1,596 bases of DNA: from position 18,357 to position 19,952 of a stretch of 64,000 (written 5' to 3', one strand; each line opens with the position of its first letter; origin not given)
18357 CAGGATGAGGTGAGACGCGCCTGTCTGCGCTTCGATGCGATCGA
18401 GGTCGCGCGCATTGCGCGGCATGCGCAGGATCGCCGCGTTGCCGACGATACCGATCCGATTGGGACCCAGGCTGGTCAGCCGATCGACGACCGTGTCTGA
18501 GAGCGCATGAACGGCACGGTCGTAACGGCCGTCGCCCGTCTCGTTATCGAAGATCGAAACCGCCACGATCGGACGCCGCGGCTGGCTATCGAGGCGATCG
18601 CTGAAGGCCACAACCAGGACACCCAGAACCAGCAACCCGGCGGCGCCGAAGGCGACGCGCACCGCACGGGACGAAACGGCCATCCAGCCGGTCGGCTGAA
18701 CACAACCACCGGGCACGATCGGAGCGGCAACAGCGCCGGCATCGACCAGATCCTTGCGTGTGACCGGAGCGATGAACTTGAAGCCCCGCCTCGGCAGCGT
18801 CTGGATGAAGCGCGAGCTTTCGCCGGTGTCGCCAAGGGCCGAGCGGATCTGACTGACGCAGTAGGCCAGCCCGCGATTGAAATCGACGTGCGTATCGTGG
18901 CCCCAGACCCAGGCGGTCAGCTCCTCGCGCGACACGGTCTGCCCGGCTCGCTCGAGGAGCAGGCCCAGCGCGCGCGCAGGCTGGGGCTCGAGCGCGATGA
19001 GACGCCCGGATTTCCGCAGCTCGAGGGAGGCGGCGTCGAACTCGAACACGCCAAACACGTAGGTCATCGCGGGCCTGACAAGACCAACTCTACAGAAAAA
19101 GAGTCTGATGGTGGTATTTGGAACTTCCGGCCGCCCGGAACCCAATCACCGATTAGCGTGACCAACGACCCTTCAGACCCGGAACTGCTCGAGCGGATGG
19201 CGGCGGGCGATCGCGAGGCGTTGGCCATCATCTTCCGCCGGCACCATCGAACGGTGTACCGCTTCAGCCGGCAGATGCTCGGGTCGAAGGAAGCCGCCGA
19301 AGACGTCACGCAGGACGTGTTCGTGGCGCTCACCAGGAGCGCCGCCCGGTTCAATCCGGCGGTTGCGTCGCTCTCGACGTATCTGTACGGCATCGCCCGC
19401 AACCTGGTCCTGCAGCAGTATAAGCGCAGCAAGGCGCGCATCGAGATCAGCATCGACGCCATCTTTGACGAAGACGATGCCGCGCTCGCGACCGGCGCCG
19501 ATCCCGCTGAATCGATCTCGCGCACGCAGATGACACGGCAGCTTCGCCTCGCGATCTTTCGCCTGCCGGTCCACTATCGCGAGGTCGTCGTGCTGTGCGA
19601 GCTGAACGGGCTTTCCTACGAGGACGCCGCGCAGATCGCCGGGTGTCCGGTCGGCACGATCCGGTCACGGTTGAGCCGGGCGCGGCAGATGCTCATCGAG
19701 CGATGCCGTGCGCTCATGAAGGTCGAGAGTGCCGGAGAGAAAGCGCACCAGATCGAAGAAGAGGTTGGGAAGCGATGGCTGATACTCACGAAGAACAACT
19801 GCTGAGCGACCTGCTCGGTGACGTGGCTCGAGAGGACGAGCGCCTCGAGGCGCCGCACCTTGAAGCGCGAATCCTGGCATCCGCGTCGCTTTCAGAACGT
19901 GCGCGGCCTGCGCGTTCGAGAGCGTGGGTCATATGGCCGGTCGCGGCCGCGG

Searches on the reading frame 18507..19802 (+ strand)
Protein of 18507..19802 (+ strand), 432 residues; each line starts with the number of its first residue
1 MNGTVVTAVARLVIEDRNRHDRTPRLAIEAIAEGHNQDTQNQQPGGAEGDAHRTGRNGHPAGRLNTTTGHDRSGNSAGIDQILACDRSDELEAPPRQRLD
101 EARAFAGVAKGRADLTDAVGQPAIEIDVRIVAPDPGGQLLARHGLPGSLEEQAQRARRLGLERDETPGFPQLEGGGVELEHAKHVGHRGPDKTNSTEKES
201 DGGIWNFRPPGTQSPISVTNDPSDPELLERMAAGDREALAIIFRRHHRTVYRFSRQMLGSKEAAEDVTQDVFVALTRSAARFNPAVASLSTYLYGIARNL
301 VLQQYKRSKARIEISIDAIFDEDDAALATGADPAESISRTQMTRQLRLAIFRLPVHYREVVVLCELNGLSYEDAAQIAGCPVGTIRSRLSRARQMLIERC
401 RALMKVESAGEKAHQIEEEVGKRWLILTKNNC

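Call 35: search_protein_families(library=pfam, max_evalue=0.000001, proteins=[window:18507-19802:+])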
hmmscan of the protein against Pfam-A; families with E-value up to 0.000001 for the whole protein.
seq(432 aa): 2 families
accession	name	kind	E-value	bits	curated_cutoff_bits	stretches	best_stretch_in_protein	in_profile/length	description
PF04542.20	Sigma70_r2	-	1.9e-18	66.5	24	1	242-309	1-69/71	Sigma-70 region 2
PF08281.18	Sigma70_r4_2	-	5.8e-15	55.1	25.7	1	344-396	2-54/54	Sigma-70, region 4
